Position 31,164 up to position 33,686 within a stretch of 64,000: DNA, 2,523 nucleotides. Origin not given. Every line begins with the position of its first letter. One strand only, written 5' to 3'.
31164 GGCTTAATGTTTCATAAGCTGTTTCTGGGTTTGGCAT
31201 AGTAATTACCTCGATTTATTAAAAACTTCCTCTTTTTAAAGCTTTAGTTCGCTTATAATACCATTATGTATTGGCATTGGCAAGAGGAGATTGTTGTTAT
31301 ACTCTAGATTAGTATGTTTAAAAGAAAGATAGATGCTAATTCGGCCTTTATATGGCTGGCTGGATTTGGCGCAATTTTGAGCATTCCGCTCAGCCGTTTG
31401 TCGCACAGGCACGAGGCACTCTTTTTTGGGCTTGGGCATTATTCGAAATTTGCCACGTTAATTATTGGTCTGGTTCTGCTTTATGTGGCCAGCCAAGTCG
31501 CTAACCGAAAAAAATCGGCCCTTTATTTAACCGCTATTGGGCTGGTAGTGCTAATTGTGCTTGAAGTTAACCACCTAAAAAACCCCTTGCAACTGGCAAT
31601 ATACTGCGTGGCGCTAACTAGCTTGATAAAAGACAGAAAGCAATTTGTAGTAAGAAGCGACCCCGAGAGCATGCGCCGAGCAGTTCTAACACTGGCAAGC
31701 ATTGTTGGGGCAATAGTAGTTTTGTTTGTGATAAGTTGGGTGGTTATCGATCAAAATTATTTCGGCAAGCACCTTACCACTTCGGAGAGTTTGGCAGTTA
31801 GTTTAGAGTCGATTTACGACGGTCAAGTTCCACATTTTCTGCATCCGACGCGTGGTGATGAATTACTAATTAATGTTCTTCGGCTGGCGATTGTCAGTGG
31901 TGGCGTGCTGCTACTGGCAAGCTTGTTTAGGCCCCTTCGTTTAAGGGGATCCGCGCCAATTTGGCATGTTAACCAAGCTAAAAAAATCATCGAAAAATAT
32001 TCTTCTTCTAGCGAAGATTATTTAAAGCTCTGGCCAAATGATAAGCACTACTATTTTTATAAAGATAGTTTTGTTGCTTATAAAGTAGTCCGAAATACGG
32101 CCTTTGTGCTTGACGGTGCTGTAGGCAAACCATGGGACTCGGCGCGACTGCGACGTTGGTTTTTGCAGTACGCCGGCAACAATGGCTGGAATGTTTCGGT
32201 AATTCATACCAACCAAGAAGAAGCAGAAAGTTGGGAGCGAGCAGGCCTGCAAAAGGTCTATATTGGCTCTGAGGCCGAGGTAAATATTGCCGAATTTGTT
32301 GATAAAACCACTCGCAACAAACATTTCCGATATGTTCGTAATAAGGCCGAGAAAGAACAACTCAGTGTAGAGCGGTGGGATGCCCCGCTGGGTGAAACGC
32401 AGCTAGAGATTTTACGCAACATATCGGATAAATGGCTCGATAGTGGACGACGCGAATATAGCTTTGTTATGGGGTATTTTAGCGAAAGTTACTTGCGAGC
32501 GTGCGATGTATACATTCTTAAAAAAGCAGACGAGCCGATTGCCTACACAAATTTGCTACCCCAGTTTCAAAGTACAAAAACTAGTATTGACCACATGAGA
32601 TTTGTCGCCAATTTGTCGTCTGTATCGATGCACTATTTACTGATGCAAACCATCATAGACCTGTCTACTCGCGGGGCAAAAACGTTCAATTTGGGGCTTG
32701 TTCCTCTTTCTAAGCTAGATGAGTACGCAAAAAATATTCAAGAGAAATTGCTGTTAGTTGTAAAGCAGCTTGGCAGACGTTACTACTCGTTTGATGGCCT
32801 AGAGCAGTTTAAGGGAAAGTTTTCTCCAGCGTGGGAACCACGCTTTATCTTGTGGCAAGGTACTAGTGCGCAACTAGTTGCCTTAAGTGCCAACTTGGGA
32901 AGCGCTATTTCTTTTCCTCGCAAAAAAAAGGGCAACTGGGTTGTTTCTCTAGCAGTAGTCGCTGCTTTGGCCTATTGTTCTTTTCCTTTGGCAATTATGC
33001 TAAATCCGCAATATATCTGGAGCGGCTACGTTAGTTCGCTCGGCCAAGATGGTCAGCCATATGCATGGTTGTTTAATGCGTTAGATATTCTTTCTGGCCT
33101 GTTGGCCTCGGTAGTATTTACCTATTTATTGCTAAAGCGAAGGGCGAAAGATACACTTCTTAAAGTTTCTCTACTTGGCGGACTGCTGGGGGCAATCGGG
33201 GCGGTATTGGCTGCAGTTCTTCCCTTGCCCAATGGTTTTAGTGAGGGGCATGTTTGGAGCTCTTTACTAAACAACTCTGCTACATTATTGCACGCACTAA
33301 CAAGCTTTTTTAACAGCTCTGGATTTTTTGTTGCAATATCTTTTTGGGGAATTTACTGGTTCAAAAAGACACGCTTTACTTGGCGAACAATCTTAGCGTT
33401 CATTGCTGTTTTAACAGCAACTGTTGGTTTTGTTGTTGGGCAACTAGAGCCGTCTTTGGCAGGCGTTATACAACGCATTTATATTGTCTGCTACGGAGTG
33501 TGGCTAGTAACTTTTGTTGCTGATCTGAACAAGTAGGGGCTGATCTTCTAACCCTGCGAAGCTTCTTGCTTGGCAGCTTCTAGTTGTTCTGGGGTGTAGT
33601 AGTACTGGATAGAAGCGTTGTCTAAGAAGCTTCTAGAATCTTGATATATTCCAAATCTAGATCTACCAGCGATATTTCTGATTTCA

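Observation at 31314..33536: MprF-like aminoacyl-phosphatidylglycerol synthase domain in an unusual TM-soluble-TM architecture, sandwiched between the cationic paralogues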

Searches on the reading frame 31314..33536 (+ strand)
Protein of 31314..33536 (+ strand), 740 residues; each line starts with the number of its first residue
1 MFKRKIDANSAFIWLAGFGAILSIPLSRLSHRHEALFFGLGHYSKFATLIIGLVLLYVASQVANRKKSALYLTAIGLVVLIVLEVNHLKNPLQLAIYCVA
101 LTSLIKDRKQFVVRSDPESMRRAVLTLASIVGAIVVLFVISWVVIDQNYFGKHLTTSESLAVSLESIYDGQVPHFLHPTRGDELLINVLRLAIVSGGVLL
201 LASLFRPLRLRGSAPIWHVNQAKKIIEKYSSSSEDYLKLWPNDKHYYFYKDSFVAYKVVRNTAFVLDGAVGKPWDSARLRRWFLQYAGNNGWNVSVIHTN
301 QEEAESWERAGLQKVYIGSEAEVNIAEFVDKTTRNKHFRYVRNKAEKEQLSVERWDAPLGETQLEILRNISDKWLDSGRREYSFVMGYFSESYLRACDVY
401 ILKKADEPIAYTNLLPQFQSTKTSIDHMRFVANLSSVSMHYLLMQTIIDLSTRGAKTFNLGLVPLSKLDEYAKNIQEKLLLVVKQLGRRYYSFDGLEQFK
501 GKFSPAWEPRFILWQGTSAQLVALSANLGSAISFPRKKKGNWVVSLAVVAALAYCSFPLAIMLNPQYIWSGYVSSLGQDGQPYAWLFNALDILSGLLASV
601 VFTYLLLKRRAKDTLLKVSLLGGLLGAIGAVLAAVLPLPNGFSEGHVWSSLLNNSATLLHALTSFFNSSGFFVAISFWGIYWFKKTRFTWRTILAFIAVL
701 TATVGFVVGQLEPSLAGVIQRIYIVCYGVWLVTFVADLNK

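Call 3: search_protein_families(library=pfam, proteins=[window:31314-33536:+], max_evalue=0.1)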
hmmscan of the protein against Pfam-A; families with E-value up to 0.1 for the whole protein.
window:31314-33536:+ (740 aa): 3 families
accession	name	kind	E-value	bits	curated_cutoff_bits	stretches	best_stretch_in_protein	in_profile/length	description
PF09924.15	LPG_synthase_C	-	1.6e-44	152.6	27.5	1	226-512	4-296/298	Phosphatidylglycerol lysyltransferase, C-terminal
PF06197.19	DUF998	-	6.4e-15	55.7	30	1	548-735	2-182/184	Protein of unknown function (DUF998)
PF16995.10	tRNA-synt_2_TM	-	1.7e-05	25.1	26.8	1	48-145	51-156/215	Transmembrane region of lysyl-tRNA synthetase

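Call 4: search_protein_families(library=ncbifam, proteins=[window:31314-33536:+], max_evalue=0.1)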
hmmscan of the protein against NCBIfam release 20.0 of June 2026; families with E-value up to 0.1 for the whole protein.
window:31314-33536:+ (740 aa): 2 families
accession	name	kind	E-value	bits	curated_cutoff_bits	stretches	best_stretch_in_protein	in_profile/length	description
NF033480.1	bifunc_MprF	equivalog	6.3e-82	276.2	600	1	10-524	327-832/841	bifunctional lysylphosphatidylglycerol flippase/synthetase MprF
NF002821.0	PRK02983.1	equivalog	2.7e-23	82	742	1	47-518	63-553/1102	bifunctional lysylphosphatidylglycerol synthetase/lysine--tRNA ligase LysX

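Call 6: find_homologous_proteins(query=window:31314-33536:+, max_evalue=0.00001)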
Query window:31314-33536:+ (740 aa): 73 proteins with E <= 0.00001 among 8000 candidates.
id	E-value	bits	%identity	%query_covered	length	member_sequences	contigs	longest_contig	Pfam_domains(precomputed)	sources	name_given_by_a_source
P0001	0.0e+0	1444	100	87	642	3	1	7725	PF09924.16,PF06197.20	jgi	-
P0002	4.7e-219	748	48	100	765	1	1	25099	PF09924.16,PF06197.20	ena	-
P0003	9.1e-213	727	47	99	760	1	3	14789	PF09924.16,PF06197.20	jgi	jgi:phosphatidylglycerol lysyltransferase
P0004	2.3e-199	682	45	100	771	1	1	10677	PF09924.16,PF06197.20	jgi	jgi:phosphatidylglycerol lysyltransferase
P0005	1.2e-194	667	45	99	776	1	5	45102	PF09924.16,PF06197.20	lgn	-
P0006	7.3e-193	661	43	99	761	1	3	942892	PF16995.11,PF09924.16,PF06197.20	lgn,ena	-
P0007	1.9e-192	660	43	99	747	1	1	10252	PF09924.16,PF06197.20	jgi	jgi:phosphatidylglycerol lysyltransferase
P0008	2.5e-190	653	43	99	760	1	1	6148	PF09924.16,PF06197.20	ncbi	-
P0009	9.8e-190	651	43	99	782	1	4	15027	PF09924.16,PF06197.20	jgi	jgi:phosphatidylglycerol lysyltransferase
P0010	3.5e-189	649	44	93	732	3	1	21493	PF09924.16,PF06197.20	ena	-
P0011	7.3e-186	638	43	100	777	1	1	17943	PF09924.16,PF06197.20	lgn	-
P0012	2.4e-185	636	42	99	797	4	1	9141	PF09924.16,PF06197.20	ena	-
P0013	3.4e-185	636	43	94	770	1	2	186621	PF09924.16,PF06197.20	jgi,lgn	jgi:phosphatidylglycerol lysyltransferase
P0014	5.8e-183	628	44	94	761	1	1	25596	PF09924.16,PF06197.20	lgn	-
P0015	5.9e-182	625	41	98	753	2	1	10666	PF09924.16,PF06197.20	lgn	-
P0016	1.2e-181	624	40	98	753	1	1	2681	PF09924.16,PF06197.20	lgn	-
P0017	1.7e-178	613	42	100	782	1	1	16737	PF09924.16,PF06197.20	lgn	-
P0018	6.9e-175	602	41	98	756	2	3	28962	PF09924.16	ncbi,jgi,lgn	jgi:phosphatidylglycerol lysyltransferase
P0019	1.4e-168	581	40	95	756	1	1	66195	PF12036.15,PF09924.16,PF06197.20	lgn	-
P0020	2.1e-168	580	39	98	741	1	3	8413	PF09924.16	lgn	-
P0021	3.5e-168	579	41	99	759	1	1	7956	PF09924.16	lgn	-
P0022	6.0e-167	575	42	98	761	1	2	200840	PF09924.16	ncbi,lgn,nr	ncbi:MAG TPA: phosphatidylglycerol lysyltransferase domain-containing protein [Patescibacteria group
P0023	1.6e-166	574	41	94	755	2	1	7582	PF09924.16,PF06197.20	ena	-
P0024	6.3e-164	565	40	99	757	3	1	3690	PF09924.16,PF06197.20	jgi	-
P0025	1.7e-163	564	39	98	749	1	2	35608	PF09924.16,PF06197.20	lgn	-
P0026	4.9e-162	559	48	76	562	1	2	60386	PF09924.16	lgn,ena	-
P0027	2.7e-159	550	48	73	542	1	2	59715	PF09924.16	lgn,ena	-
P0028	1.2e-158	548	41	99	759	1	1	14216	PF09924.16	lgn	-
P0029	2.4e-158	547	39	99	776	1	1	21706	PF09924.16,PF06197.20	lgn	-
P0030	8.1e-158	545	48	73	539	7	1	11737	PF09924.16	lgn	-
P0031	1.6e-157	544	48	72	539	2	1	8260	PF09924.16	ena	-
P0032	2.9e-156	540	48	73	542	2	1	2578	PF16995.11,PF09924.16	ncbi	-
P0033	1.5e-154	534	46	72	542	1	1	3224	PF09924.16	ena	-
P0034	3.8e-154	533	47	72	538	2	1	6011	PF09924.16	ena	-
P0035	7.5e-154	532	47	72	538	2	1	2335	PF09924.16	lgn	-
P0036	2.1e-150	521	48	72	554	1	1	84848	PF09924.16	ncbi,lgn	-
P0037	3.9e-150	520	46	73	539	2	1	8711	PF09924.16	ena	-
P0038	1.7e-148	514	46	72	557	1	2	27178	PF09924.16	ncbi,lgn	-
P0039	6.5e-147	509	37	98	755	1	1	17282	PF09924.16,PF06197.20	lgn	-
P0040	1.3e-146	508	46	70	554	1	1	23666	PF09924.16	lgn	-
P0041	1.4e-144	501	39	91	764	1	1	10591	PF09924.16,PF06197.20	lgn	-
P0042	4.2e-139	483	43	72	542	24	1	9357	PF09924.16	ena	-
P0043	1.2e-138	482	44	72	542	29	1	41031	PF09924.16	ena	-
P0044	7.2e-135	469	43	67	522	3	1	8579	PF09924.16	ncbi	-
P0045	1.6e-133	465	44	68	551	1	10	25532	PF09924.16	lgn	-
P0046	4.7e-132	460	37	97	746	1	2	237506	PF09924.16,PF06197.20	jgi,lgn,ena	-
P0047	7.0e-132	459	39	93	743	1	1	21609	PF09924.16,PF06197.20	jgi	jgi:phosphatidylglycerol lysyltransferase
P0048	1.3e-129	452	38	94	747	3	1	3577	PF09924.16,PF06197.20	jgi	jgi:phosphatidylglycerol lysyltransferase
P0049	9.4e-129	449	38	93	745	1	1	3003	PF09924.16,PF06197.20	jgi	jgi:phosphatidylglycerol lysyltransferase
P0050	3.9e-128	447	43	71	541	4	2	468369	PF09924.16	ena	-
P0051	1.0e-126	442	37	94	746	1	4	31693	PF09924.16,PF06197.20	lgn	-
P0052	4.4e-126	440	36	94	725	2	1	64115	PF09924.16,PF06197.20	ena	-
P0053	4.6e-125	437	35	100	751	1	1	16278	PF09924.16,PF06197.20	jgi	jgi:phosphatidylglycerol lysyltransferase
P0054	2.6e-121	424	36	87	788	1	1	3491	PF09924.16,PF06197.20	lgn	-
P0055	5.6e-119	417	34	98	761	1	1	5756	PF09924.16,PF06197.20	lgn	-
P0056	4.3e-116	407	34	92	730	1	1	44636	PF09924.16,PF06197.20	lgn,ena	-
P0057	3.0e-115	404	38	85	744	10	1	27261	PF09924.16,PF06197.20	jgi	jgi:phosphatidylglycerol lysyltransferase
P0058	3.8e-93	331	39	59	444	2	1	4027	PF09924.16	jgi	-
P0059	2.3e-90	322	36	69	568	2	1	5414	PF09924.16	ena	-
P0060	1.3e-88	316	34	74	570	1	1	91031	PF09924.16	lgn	-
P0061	1.1e-87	313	36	68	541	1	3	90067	PF09924.16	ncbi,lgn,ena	-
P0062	5.3e-87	311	34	70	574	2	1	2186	PF09924.16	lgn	-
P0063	5.2e-86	308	35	71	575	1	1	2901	PF09924.16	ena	-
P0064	2.9e-85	305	36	64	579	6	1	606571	PF09924.16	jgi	jgi:phosphatidylglycerol lysyltransferase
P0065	1.2e-81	293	35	70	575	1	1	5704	PF09924.16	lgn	-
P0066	7.7e-79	284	35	60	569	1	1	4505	PF09924.16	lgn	-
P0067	3.5e-54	203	30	72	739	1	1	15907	PF09924.16,PF06197.20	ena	-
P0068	1.1e-51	194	32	58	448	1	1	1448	PF09924.16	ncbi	ncbi:MAG: bifunctional lysylphosphatidylglycerol flippase/synthetase MprF, partial [Candidatus Sacch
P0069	1.3e-51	194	29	66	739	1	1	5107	PF09924.16,PF06197.20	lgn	-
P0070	5.8e-50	189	29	70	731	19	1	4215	PF09924.16,PF06197.20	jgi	-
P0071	3.3e-26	110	29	40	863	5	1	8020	PF09924.16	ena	-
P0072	1.0e-24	105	25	66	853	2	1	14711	PF09924.16,PF03706.19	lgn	-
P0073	1.7e-23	101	27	40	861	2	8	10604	PF09924.16,PF03706.19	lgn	-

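Call 7: search_solved_structures(query=window:31314-33536:+, max_evalue=0.01, show_alignments=4)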
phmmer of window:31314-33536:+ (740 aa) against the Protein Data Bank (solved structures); distinct sequences matched with E-value up to 0.01: 10.
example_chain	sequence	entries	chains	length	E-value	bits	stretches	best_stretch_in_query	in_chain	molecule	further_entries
9j8q_A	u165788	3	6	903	2.4e-30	108.8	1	40-525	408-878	Phosphatidylglycerol lysyltransferase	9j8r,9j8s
9goe_A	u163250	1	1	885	2.5e-30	108.7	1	40-525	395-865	Phosphatidylglycerol lysyltransferase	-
9w51_A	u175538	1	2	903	6.2e-30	107.4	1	42-525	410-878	Phosphatidylglycerol lysyltransferase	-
9w50_A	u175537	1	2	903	6.4e-30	107.4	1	49-525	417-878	Phosphatidylglycerol lysyltransferase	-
4v34_A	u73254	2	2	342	4.1e-29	104.7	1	242-525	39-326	ALANYL-TRNA-DEPENDENT L-ALANYL- PHOPHATIDYLGLYCEROL SYNTHASE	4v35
6lvf_B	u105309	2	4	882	1.1e-28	103.3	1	44-525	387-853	Low pH-inducible protein LpiA | Bifunctional lysylphosphatidylglycerol flippase/synthetase MprF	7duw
6lv0_A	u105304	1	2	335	7.5e-27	97.2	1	307-524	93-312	Low pH-inducible protein LpiA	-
7f47_A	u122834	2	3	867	4.9e-26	94.5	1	44-524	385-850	Hypothetical conserved protein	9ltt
4v36_A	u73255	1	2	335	5.9e-26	94.3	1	242-516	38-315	LYSYL-TRNA-DEPENDENT L-YSYL-PHOSPHATIDYLGYCEROL SYNTHASE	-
5vrv_A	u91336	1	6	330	7e-26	94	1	220-526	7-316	Protein regulated by acid pH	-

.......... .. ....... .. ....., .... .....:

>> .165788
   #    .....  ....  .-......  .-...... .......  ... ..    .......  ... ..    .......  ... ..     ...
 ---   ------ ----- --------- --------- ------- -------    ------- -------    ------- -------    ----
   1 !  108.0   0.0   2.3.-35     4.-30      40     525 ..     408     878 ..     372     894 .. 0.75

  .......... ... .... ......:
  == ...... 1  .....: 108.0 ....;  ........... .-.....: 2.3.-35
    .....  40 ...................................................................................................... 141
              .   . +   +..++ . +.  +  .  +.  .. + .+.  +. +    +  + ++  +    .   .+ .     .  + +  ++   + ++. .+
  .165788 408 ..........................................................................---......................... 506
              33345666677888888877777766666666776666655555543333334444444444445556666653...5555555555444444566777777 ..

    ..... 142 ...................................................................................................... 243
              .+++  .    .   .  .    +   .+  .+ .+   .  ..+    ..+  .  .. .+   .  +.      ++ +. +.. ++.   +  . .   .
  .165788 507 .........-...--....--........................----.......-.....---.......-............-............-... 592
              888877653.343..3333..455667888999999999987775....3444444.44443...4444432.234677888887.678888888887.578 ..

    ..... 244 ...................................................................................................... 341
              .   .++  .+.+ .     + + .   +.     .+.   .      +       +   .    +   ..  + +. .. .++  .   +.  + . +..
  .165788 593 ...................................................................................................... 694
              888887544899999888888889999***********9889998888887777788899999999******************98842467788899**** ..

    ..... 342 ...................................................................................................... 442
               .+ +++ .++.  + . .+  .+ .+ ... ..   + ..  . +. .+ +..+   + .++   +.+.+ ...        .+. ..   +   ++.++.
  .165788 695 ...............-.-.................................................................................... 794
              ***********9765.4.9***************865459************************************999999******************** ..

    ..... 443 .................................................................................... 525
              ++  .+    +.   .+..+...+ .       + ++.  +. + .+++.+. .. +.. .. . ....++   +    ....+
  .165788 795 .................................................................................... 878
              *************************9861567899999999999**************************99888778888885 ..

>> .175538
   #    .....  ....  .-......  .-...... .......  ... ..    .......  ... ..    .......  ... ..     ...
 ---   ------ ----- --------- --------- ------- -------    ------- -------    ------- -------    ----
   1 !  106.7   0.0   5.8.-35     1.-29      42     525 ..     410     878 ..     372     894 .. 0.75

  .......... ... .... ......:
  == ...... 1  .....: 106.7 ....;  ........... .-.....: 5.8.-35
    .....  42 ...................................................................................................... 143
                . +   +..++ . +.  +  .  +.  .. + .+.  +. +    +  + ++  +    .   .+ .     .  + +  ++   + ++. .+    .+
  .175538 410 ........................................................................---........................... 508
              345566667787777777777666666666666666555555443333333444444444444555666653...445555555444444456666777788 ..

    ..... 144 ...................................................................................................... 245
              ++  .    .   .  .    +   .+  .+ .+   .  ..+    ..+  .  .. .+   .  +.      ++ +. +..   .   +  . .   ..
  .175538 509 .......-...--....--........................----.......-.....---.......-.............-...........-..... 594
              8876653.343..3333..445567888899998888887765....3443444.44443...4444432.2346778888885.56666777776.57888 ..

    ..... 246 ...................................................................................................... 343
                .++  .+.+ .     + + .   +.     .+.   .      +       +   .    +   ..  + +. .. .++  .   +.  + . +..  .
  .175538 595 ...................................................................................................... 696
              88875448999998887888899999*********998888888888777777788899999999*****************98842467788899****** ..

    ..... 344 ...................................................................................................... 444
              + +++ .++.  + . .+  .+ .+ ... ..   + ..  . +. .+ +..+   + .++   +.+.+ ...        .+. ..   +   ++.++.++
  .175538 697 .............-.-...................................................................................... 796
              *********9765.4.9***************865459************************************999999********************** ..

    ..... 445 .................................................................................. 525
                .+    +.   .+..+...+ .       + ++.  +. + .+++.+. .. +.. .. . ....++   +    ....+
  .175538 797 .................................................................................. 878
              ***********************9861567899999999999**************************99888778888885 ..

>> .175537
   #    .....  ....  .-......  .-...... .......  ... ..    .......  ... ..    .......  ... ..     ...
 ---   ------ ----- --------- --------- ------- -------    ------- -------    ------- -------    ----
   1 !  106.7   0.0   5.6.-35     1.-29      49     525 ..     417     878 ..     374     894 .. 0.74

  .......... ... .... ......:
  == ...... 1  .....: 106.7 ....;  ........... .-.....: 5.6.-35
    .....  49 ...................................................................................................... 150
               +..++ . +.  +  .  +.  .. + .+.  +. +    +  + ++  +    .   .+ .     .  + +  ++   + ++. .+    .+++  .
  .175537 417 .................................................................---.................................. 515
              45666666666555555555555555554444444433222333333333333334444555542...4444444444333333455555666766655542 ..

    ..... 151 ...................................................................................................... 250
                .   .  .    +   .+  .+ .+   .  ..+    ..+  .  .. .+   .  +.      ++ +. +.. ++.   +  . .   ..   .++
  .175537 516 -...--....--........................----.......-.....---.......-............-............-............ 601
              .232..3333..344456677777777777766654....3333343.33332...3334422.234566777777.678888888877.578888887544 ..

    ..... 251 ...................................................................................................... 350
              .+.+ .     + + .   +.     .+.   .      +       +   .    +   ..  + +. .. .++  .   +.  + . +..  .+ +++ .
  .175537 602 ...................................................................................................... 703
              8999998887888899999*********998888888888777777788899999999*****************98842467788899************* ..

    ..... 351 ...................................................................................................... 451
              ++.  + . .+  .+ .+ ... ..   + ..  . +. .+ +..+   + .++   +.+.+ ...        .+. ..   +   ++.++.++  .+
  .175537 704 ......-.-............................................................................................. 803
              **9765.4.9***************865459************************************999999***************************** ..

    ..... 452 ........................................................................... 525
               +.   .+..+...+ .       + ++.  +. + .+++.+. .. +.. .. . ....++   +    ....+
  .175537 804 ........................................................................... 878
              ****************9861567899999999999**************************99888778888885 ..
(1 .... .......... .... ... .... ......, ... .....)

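Call 17: find_encoding_contigs(protein=window:31314-33536:+, flank=10000, max_places=4)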
Protein window:31314-33536:+ (740 aa): 15 contigs read that carry it; 3 places shown.
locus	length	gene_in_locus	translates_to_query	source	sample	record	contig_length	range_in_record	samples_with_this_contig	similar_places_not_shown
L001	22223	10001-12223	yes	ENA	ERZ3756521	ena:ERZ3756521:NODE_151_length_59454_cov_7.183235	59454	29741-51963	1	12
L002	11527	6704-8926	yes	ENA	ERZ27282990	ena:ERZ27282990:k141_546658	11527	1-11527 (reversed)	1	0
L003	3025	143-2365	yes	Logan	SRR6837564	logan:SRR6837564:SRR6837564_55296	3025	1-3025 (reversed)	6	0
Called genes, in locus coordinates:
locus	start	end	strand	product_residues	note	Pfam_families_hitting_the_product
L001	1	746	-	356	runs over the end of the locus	PF00437:T2SSE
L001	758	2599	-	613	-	PF05157:MshEN, PF00437:T2SSE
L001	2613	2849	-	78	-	-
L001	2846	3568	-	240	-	-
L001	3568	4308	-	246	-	-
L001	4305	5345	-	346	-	PF25216:Volactin (faint), PF11104:PilM_2, PF14450:FtsA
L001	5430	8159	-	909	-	-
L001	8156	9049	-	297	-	-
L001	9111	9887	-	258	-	-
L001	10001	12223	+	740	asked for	PF16995:tRNA-synt_2_TM (weak), PF09924:LPG_synthase_C, PF06197:DUF998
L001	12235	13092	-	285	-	-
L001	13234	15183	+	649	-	PF13205:Big_5 (weak), PF00246:Peptidase_M14, PF10994:DUF2817 (weak), PF24827:AstE_AspA_cat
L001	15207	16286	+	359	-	PF00350:Dynamin_N (faint), PF01926:MMR_HSR1, PF02421:FeoB_N, PF06071:YchF-GTPase_C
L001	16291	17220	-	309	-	-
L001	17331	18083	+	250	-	PF02463:SMC_N (faint), PF00005:ABC_tran, PF13304:AAA_21 (weak)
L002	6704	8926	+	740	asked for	PF16995:tRNA-synt_2_TM (weak), PF09924:LPG_synthase_C, PF06197:DUF998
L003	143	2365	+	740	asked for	PF16995:tRNA-synt_2_TM (weak), PF09924:LPG_synthase_C, PF06197:DUF998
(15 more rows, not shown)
